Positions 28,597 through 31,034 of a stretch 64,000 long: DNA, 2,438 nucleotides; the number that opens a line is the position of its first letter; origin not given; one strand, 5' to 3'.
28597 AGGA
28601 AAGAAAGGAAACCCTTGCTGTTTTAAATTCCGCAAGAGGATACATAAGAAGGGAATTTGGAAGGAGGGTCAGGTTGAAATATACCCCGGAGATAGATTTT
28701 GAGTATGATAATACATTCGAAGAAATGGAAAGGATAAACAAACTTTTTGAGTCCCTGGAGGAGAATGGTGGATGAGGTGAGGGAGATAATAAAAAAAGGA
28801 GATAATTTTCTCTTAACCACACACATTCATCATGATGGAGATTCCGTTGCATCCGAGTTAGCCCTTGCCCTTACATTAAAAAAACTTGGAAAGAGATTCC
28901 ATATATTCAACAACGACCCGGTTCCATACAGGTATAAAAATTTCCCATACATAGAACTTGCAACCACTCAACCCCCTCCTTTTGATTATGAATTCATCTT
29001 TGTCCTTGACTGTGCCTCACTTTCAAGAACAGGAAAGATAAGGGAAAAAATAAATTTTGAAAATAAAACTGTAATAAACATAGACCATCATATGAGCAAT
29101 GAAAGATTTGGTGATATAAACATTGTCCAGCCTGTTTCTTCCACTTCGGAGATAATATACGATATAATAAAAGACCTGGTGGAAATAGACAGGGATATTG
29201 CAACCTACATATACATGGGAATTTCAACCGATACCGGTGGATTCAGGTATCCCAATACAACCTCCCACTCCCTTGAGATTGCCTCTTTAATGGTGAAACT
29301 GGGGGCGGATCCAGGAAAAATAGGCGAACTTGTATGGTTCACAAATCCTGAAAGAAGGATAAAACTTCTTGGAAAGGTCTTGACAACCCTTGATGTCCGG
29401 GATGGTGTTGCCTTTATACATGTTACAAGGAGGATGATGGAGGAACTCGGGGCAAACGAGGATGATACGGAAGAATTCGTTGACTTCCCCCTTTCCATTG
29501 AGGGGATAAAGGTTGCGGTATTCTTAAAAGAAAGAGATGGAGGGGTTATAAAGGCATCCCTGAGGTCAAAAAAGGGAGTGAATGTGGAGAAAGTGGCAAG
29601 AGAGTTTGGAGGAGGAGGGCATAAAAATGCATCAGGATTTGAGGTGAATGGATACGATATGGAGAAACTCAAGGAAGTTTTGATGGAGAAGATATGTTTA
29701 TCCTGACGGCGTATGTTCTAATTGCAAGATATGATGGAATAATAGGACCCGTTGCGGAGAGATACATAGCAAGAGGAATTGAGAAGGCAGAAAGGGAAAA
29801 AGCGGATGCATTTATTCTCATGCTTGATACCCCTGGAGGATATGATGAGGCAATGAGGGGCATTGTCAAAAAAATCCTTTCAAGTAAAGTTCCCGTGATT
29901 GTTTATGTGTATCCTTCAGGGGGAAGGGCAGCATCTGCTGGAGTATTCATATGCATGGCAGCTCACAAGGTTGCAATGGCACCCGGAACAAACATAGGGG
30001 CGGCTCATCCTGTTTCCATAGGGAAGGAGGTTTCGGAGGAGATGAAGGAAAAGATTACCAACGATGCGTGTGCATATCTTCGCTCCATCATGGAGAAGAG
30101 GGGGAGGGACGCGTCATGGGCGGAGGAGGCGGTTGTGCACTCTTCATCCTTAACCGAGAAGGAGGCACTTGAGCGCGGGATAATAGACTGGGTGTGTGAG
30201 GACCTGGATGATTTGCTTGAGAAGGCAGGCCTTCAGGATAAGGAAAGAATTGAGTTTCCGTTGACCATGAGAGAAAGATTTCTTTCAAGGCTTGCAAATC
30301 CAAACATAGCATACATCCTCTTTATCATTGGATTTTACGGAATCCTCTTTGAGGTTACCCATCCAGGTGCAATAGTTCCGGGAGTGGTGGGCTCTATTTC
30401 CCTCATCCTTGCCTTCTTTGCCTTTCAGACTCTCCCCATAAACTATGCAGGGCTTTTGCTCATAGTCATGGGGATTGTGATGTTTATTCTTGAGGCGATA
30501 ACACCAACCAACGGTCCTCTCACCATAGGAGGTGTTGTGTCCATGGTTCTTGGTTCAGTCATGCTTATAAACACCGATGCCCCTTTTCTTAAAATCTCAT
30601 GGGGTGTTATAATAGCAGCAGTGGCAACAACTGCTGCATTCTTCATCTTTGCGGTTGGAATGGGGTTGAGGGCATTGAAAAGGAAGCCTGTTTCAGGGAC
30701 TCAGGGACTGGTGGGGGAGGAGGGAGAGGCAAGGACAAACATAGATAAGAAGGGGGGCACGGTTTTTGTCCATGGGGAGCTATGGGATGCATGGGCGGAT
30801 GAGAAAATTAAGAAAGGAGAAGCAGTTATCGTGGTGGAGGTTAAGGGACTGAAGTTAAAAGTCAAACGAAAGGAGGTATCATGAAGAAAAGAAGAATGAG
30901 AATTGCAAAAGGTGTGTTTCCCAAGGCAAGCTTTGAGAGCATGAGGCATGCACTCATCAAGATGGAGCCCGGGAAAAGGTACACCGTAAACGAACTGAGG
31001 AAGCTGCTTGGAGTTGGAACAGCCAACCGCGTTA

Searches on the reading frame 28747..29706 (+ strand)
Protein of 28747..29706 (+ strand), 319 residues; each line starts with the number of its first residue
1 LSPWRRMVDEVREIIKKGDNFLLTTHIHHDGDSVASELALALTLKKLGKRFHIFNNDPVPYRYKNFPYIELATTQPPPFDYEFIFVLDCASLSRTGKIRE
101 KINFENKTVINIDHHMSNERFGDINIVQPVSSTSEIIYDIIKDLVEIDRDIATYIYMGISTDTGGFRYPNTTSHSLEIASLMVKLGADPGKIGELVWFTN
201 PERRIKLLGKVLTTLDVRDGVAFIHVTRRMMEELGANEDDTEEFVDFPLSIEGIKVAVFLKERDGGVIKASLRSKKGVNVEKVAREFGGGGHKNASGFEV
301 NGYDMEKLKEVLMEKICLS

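Call 3: search_protein_families(library=pfam, proteins=[window:28747-29706:+], max_evalue=0.01)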
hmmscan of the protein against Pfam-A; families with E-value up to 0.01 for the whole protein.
window:28747-29706:+ (319 aa): 2 families
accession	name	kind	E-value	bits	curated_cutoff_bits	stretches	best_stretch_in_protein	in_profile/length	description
PF01368.27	DHH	-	4.2e-16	59.8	28.1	1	22-159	3-125/125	DHH family, N-terminal domain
PF02272.25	DHHA1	-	7.5e-15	55.7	25.9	1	233-312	10-96/102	DHHA1 domain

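Call 4: search_protein_families(library=ncbifam, proteins=[window:28747-29706:+], max_evalue=0.01)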
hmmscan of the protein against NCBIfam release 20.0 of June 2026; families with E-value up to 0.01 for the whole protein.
window:28747-29706:+ (319 aa): 11 families
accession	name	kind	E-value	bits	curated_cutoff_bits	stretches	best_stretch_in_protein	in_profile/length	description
NF053633.1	OlncasPapPhNrnA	equivalog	6.1e-31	107.5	350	1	8-303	6-301/317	bifunctional oligoribonuclease/PAP phosphatase NrnA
NF011110.0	PRK14538.1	equivalog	1.7e-14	53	707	1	84-312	449-674/838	putative bifunctional signaling protein/50S ribosomal protein L9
NF041569.1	A-tRNAntase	equivalog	1.4e-10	40.1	1440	1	84-304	68-289/880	A-adding tRNA nucleotidyltransferase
TIGR00644.1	recJ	equivalog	3.3e-09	35.6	396.9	1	255-315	356-421/546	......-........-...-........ exonuclease RecJ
NF003877.0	PRK05427.1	equivalog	3.5e-05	23.4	283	1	108-181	89-167/308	manganese-dependent inorganic pyrophosphatase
NF053576.1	RecJ_archaeal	equivalog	6e-05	22.1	360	0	9-121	2-99/452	RecJ family nuclease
NF011443.0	PRK14869.1-5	equivalog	6.7e-05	21.5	335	1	112-185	332-409/546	putative manganese-dependent inorganic diphosphatase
NF011449.0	PRK14869.2-5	equivalog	0.0001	21.5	411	1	112-196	233-322/451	putative manganese-dependent inorganic diphosphatase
NF011442.0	PRK14869.1-4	equivalog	0.0001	20.9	400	1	112-184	331-407/543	putative manganese-dependent inorganic diphosphatase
NF011445.0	PRK14869.2-1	equivalog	0.00024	19.7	483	1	112-185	333-410/548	putative manganese-dependent inorganic diphosphatase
NF011440.0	PRK14869.1-2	equivalog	0.0013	17.5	746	1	112-178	326-396/541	putative manganese-dependent inorganic diphosphatase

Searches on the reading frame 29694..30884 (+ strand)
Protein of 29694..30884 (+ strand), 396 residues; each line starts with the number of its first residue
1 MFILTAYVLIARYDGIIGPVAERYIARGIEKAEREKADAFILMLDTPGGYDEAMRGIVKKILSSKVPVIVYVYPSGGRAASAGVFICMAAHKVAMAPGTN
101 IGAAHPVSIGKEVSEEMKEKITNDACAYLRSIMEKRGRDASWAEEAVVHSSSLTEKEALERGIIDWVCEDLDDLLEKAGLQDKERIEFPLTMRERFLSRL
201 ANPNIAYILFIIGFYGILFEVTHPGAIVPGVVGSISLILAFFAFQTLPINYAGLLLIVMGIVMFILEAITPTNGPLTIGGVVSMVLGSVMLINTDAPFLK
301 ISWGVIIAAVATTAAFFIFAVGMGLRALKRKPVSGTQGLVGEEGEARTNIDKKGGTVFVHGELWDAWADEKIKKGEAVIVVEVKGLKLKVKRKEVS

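Call 3: search_protein_families(library=pfam, proteins=[window:29694-30884:+], max_evalue=0.01)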
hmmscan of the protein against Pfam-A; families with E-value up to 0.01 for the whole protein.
window:29694-30884:+ (396 aa): 5 families
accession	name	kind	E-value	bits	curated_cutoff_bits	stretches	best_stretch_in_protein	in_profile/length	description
PF24961.1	NfeD_membrane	-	3e-27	95.5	26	1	204-320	1-116/119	NfeD integral membrane domain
PF25145.1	NfeD1b_N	-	9.2e-22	78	40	1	21-170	15-171/189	NfeD1b, N-terminal domain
PF01957.25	NfeD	-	6.9e-14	52.2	29.1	1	337-392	2-57/57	NfeD-like C-terminal, partner-binding domain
PF00574.28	CLP_protease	-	4.5e-07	30.4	20.2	1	36-169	45-180/182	Clp protease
PF07415.16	Herpes_LMP2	-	0.002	17.5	25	1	246-328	388-469/497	Gammaherpesvirus latent membrane protein (LMP2) protein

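Call 4: search_protein_families(library=ncbifam, proteins=[window:29694-30884:+], max_evalue=0.01)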
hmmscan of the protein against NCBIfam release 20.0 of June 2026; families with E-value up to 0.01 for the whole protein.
window:29694-30884:+ (396 aa): 5 families
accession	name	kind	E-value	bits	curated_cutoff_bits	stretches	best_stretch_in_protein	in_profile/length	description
TIGR00706.1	SppA_dom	equivalog_domain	1.7e-08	34.3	155.45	1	14-104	8-98/208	signal peptide peptidase SppA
NF045542.1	Clp_rel_HeadMat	equivalog_domain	7e-05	22.8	120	1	28-165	26-163/165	head maturation protease, ClpP-related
NF047768.1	Clp_like_SDH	equivalog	0.0031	17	250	1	28-106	71-144/260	SDH family Clp fold serine proteinase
NF009205.0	PRK12553.1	subfamily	0.0039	16.8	228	0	38-174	68-208/211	ATP-dependent Clp protease proteolytic subunit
NF045540.1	scaf_prot_MCP1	exception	0.0085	14.8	475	0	32-173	25-166/652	ClpP-like prohead protease/major capsid protein fusion protein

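Call 42: find_homologous_proteins(query=window:29694-30881:+, max_evalue=1e-20)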
Query window:29694-30881:+ (396 aa): 7999 proteins with E <= 1e-20 among 8000 candidates; the best 120 are listed.
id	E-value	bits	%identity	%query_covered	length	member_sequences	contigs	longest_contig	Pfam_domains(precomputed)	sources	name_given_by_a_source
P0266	1.4e-254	862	100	100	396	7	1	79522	PF24961.2,PF00574.29,PF01957.26,PF25145.2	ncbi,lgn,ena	-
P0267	4.0e-226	768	88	99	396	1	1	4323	PF24961.2,PF00574.29,PF01957.26,PF25145.2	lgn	-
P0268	1.2e-154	533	61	99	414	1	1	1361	PF24961.2,PF01957.26,PF25145.2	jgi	-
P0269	7.0e-154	531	61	99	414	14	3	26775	PF24961.2,PF01957.26,PF25145.2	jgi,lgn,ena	-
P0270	7.3e-154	530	60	98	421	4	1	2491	PF24961.2,PF01957.26,PF25145.2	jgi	-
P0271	7.4e-153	527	62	98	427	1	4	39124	PF24961.2,PF01957.26,PF25145.2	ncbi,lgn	-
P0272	3.9e-152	525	61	97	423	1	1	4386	PF24961.2,PF01957.26,PF25145.2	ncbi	-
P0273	1.7e-150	519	59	98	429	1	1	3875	PF24961.2,PF01957.26,PF25145.2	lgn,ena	-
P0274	3.5e-150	518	61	97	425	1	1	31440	PF24961.2,PF01957.26,PF25145.2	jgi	jgi:membrane-bound serine protease (ClpP class)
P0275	6.4e-150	517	63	96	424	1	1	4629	PF24961.2,PF01957.26,PF25145.2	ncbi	-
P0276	2.2e-149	516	61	97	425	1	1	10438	PF24961.2,PF01957.26,PF25145.2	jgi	jgi:membrane-bound serine protease (ClpP class)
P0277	3.7e-149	515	62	96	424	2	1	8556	PF24961.2,PF01957.26,PF25145.2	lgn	-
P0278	9.7e-148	510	57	96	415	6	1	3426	PF24961.2,PF01957.26,PF25145.2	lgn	-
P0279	1.3e-147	510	60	97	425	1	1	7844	PF24961.2,PF01957.26,PF25145.2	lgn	-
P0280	9.1e-147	507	60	98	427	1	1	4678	PF24961.2,PF01957.26,PF25145.2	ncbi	-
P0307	5.1e-142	491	57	98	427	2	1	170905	PF24961.2,PF01957.26,PF25145.2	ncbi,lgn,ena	-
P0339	2.6e-137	476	55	98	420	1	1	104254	PF24961.2,PF01957.26,PF25145.2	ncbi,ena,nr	ncbi:nodulation protein NfeD [candidate division WOR-3 bacterium]|nr:nodulation protein NfeD [candid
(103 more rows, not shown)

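Call 43: find_encoding_contigs(protein=P0271, flank=7000, max_places=1)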
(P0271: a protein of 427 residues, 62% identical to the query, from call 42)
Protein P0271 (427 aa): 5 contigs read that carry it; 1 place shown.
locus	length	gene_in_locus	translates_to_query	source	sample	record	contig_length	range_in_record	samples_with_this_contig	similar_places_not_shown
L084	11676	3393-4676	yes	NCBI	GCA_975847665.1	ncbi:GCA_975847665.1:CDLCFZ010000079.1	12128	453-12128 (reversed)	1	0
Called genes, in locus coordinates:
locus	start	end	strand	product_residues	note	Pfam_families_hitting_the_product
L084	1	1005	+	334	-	?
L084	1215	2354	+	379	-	PF13439:Glyco_transf_4, PF13579:Glyco_trans_4_4, PF00534:Glycos_transf_1, PF13692:Glyco_trans_1_4, PF13524:Glyco_trans_1_2 (weak)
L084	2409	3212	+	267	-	PF01522:Polysacc_deac_1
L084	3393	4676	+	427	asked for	PF25145:NfeD1b_N, PF24961:NfeD_membrane, PF01957:NfeD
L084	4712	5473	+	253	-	PF01145:Band_7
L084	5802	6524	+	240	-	-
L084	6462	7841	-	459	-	PF08450:SGL (faint), PF01436:NHL, PF13860:FlgD_ig (weak)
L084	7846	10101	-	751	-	PF07719:TPR_2 (faint), PF12895:ANAPC3 (faint), PF13174:TPR_6 (faint), PF13176:TPR_7 (faint), PF13181:TPR_8 (faint), PF13432:TPR_16, PF01464:SLT, PF27553:SLT_superhelical (weak), +8 more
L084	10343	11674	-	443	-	PF00072:Response_reg, PF00158:Sigma54_activat, PF14532:Sigma54_activ_2, PF07728:AAA_5 (weak), PF25601:AAA_lid_14, PF02954:HTH_8, PF13556:HTH_30 (weak)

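Call 44: find_encoding_contigs(protein=P0339, flank=7000, max_places=1)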
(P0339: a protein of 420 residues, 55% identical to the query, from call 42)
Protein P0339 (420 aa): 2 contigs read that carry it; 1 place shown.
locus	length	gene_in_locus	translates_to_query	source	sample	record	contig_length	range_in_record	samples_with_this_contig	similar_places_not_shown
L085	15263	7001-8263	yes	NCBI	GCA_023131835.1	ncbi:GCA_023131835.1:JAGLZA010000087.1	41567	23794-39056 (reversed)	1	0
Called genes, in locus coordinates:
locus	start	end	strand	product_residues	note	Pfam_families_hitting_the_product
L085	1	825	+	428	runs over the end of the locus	PF08529:NusA_N, PF13184:KH_NusA_1st, PF26594:KH_NusA_2nd, PF03118:RNA_pol_A_CTD, PF14520:HHH_5 (weak)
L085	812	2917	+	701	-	PF04760:IF2_N, PF00009:GTP_EFTU, PF00025:Arf (weak), PF01926:MMR_HSR1, PF22042:EF-G_D2, PF11987:IF-2, PF03144:GTP_EFTU_D2 (weak)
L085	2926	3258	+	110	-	PF04456:DUF503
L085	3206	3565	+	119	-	PF02033:RBFA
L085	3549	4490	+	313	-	PF01368:DHH, PF02272:DHHA1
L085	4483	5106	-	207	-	-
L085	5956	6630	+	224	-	PF20582:UPF0758_N (weak), PF12826:HHH_2 (weak), PF04002:RadC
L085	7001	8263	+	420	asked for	PF25145:NfeD1b_N, PF24961:NfeD_membrane, PF01957:NfeD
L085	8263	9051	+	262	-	PF01145:Band_7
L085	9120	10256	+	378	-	PF13439:Glyco_transf_4, PF13579:Glyco_trans_4_4 (weak)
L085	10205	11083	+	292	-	PF00535:Glycos_transf_2, PF10111:Glyco_tranf_2_2 (faint)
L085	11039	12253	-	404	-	PF01676:Metalloenzyme, PF10143:PhosphMutase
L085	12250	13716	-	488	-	PF04055:Radical_SAM, PF13353:Fer4_12 (weak), PF13186:SPASM (weak)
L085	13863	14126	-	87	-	PF01047:MarR (weak), PF12802:MarR_2 (faint), PF12840:HTH_20, PF13412:HTH_24, PF01022:HTH_5, PF01978:TrmB (weak)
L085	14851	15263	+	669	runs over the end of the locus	PF01590:GAF, PF13185:GAF_2, PF00990:GGDEF, PF00158:Sigma54_activat, PF14532:Sigma54_activ_2, PF07724:AAA_2 (faint), PF25601:AAA_lid_14, PF02954:HTH_8, +1 more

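Call 45: find_encoding_contigs(protein=P0307, flank=7000, max_places=1)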
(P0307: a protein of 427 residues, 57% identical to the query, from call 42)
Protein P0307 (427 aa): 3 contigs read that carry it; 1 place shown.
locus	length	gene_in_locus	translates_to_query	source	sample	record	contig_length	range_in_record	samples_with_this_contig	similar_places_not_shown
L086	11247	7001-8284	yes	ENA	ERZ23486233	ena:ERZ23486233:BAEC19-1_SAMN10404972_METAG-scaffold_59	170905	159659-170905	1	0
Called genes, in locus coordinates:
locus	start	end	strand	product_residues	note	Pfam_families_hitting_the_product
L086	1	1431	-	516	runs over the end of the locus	PF01039:Carboxyl_trans, PF03255:ACCA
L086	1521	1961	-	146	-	PF02310:B12-binding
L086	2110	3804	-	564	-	PF01642:MM_CoA_mutase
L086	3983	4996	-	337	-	PF13860:FlgD_ig, PF18962:Por_Secre_tail (faint)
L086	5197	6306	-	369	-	PF13860:FlgD_ig, PF18962:Por_Secre_tail (faint)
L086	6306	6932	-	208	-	PF02475:TRM5-TYW2_MTfase, PF05175:MTS, PF10294:Methyltransf_16 (weak), PF06325:PrmA, PF02390:Methyltransf_4 (faint), PF13649:Methyltransf_25, PF13847:Methyltransf_31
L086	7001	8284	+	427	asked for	PF25145:NfeD1b_N, PF24961:NfeD_membrane, PF01957:NfeD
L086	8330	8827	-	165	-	PF00226:DnaJ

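Call 66: search_protein_families(library=padloc, proteins=[window:29694-30881:+], max_evalue=0.01)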
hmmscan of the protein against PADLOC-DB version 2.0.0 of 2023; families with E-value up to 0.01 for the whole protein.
window:29694-30881:+ (396 aa): 0 families
